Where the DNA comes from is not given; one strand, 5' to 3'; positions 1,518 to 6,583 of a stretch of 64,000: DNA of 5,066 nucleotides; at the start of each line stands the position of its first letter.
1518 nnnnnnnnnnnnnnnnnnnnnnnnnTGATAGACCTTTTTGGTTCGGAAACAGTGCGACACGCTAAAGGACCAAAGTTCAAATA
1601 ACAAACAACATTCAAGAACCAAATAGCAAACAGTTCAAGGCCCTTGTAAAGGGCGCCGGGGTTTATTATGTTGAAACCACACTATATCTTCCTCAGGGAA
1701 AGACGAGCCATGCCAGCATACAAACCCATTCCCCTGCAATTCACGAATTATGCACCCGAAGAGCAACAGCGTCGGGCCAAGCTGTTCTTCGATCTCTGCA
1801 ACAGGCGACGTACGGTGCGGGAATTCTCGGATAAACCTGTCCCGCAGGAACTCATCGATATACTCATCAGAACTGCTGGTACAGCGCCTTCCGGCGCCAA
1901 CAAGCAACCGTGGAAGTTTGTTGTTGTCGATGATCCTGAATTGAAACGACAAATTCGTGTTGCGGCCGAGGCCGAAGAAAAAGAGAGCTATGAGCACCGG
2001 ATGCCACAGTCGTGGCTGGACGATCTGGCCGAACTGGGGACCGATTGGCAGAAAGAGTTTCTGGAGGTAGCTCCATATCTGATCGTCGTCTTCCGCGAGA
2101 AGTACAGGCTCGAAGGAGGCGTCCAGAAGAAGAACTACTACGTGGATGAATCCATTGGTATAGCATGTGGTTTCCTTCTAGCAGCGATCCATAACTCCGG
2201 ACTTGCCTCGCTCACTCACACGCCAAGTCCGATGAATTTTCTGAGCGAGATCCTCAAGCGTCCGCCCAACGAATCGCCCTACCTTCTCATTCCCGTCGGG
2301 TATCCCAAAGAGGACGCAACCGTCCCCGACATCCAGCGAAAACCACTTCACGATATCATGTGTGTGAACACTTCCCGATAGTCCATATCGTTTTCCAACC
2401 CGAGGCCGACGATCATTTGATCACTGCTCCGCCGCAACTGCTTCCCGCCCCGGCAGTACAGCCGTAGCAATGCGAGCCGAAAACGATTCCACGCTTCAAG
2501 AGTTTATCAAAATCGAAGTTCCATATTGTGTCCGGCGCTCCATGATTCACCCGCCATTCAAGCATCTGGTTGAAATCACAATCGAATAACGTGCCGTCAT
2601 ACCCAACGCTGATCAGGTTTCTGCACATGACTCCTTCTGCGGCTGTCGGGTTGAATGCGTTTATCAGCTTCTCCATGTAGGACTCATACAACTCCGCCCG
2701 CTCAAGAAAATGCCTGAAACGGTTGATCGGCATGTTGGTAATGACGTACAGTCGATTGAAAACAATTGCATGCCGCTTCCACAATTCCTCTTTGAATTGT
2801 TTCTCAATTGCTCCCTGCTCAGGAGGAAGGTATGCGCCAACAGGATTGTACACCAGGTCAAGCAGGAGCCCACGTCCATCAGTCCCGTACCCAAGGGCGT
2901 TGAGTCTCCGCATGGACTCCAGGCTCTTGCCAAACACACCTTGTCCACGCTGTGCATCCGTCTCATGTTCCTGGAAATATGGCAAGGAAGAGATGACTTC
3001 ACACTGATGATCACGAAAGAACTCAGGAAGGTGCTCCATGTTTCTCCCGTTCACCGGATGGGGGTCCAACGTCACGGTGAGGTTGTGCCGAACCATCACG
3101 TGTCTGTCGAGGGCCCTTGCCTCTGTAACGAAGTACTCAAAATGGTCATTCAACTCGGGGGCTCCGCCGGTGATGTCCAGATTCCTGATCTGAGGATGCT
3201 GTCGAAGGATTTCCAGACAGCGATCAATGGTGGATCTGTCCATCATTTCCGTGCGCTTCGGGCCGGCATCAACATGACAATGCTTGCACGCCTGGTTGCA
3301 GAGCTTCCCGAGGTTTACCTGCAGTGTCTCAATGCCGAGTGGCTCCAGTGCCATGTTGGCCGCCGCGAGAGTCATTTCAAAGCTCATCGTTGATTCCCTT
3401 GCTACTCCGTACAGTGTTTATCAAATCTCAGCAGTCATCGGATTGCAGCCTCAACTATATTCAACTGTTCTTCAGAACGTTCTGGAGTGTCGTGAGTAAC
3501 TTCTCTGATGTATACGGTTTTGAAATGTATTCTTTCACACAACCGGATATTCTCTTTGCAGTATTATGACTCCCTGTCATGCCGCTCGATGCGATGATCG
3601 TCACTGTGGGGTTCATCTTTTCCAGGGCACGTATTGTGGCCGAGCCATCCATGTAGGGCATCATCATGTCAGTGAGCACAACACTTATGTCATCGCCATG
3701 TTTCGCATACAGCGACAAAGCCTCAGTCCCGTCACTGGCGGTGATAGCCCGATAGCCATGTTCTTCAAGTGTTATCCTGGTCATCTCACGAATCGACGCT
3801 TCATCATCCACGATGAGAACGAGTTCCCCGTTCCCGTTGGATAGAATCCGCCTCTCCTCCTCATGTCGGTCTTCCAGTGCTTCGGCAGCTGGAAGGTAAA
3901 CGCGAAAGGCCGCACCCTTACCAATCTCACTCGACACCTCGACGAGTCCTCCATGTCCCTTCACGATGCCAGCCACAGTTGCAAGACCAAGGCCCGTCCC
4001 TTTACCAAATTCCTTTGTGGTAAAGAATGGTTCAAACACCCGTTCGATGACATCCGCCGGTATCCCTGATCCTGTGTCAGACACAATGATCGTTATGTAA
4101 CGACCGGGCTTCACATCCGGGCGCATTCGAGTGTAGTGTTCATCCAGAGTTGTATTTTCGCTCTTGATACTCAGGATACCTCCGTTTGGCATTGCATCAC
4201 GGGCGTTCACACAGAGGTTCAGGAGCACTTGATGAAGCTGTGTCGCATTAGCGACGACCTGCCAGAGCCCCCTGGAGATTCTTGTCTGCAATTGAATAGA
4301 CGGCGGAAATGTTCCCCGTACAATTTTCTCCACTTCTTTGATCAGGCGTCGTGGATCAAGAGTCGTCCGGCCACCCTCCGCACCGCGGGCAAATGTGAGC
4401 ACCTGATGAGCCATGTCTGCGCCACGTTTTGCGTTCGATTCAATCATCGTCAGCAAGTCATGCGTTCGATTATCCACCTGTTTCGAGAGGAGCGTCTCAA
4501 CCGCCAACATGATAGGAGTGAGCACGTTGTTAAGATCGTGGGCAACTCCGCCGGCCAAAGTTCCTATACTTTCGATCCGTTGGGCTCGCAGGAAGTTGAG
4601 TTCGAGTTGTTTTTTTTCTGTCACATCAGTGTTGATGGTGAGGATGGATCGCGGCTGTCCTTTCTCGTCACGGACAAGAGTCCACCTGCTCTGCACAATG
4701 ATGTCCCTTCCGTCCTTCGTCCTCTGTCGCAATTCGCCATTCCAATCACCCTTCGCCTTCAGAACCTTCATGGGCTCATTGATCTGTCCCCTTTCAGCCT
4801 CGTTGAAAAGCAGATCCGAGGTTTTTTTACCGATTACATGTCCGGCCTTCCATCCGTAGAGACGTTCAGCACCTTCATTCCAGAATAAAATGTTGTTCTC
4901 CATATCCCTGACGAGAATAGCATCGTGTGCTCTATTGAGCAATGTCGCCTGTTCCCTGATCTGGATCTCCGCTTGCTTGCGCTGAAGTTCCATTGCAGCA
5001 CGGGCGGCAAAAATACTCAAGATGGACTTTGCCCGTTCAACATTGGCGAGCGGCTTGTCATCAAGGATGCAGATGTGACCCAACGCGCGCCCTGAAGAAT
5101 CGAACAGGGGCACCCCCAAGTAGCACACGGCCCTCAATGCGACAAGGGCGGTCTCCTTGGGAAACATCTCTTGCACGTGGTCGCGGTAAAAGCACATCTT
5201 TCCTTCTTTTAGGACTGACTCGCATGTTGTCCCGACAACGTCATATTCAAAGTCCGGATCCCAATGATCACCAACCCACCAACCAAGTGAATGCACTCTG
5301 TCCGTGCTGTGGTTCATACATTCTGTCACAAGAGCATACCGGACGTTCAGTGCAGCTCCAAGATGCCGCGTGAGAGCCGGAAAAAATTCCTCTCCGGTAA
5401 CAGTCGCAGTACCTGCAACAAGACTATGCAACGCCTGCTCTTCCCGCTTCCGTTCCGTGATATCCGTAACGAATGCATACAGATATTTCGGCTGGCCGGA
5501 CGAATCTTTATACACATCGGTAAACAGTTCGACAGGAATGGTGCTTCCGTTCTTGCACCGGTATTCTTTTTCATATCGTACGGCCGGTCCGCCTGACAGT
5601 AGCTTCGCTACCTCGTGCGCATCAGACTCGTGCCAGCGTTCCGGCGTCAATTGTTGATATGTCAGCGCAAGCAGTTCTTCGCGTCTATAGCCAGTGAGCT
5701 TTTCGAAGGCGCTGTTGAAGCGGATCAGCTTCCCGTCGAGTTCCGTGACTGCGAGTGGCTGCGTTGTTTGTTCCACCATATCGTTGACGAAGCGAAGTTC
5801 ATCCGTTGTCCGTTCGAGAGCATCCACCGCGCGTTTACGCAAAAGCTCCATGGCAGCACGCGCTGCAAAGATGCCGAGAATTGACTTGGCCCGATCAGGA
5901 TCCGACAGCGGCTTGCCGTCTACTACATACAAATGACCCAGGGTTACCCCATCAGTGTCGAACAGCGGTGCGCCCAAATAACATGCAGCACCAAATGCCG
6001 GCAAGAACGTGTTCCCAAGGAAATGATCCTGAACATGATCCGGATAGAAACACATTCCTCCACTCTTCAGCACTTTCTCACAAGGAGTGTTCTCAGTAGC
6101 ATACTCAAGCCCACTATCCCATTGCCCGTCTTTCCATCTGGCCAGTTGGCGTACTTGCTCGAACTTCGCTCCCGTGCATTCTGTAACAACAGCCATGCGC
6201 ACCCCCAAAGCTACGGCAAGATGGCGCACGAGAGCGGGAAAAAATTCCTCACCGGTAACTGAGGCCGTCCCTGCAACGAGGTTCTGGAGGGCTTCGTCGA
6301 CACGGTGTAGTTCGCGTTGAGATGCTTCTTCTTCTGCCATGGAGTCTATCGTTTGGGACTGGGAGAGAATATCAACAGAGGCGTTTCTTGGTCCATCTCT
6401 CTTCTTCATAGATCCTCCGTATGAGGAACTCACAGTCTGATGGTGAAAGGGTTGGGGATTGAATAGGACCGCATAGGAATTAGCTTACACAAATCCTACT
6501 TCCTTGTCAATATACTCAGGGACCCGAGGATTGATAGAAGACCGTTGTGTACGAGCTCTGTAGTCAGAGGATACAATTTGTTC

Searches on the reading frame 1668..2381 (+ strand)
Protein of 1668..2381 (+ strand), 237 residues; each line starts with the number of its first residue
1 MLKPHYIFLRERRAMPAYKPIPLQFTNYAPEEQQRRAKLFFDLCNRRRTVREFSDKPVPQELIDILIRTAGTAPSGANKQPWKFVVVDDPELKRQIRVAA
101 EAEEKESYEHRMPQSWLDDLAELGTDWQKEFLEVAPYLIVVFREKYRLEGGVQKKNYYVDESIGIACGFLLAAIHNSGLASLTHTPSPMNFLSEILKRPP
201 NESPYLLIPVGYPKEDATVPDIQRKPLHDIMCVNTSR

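Call 67: search_protein_families(library=pfam, proteins=[window:1668-2381:+], max_evalue=0.001)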
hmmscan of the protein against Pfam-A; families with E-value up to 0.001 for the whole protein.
window:1668-2381:+ (237 aa): 2 families
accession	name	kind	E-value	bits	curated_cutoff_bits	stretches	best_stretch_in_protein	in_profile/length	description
PF00881.29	Nitroreductase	-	9.4e-22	78.4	23.5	1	46-212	3-167/167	Nitroreductase family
PF14512.11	TM1586_NiRdase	-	2.7e-07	30.9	27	0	66-94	163-191/215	Putative TM nitroreductase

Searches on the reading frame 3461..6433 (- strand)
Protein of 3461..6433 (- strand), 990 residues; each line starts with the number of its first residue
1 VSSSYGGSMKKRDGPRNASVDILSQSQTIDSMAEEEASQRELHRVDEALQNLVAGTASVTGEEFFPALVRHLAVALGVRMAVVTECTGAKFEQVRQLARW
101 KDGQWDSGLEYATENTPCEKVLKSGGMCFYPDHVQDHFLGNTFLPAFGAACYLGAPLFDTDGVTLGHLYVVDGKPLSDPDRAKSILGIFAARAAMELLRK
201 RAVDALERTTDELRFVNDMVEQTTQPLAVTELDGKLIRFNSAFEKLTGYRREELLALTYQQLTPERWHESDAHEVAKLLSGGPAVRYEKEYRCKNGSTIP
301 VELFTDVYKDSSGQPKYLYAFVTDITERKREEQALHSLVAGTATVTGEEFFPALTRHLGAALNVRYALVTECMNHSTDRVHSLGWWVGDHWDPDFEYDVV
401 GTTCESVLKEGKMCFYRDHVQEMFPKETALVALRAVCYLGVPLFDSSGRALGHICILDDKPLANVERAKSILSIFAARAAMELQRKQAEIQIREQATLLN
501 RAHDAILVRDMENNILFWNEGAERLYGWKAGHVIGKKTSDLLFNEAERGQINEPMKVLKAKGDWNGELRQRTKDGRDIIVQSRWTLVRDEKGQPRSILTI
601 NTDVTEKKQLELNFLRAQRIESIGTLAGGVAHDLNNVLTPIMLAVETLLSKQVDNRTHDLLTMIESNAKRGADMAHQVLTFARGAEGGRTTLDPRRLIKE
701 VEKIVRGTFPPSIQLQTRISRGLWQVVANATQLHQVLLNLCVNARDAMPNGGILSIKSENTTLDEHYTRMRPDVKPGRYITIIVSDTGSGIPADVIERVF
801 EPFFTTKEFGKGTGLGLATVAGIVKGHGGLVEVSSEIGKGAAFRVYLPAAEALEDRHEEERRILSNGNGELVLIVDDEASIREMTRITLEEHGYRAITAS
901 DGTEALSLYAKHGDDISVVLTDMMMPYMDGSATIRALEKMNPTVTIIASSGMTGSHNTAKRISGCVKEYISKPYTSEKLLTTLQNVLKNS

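Call 67: search_protein_families(library=pfam, proteins=[window:3461-6433:-], max_evalue=0.001)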
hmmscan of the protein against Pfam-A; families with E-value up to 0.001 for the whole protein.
window:3461-6433:- (990 aa): 11 families
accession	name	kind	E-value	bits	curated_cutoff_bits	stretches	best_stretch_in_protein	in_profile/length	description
PF13426.13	PAS_9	-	3.3e-28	98.4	27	2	228-327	5-103/103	PAS domain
PF08448.16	PAS_4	-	8.4e-26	90.8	23.1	2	220-330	1-110/110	PAS fold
PF00989.32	PAS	-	1.1e-24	87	22.6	2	497-600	5-109/113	PAS fold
PF02518.31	HATPase_c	-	9.7e-22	78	26.4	1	729-850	2-110/111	Histidine kinase-, DNA gyrase B-, and HSP90-like ATPase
PF08447.18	PAS_3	-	4.2e-21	75.4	25.6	2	515-600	1-88/89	PAS fold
PF00072.30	Response_reg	-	2.9e-19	69.7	30.2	1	872-983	1-110/111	Response regulator receiver domain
PF13188.13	PAS_8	-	8.1e-11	41.9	21.8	1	497-542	5-47/65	PAS domain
PF13185.12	GAF_2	-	1.6e-08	35.3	28.6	0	66-194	9-132/136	GAF domain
PF00512.31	HisKA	-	1.1e-07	32.2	26.9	1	624-686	3-65/66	His Kinase A (phospho-acceptor) domain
PF12860.13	PAS_7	-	7.3e-07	29.8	27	1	500-610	2-113/115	PAS fold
PF10090.15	HPTransfase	-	0.00097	19.3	22.9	0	700-762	3-61/123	Histidine phosphotransferase C-terminal domain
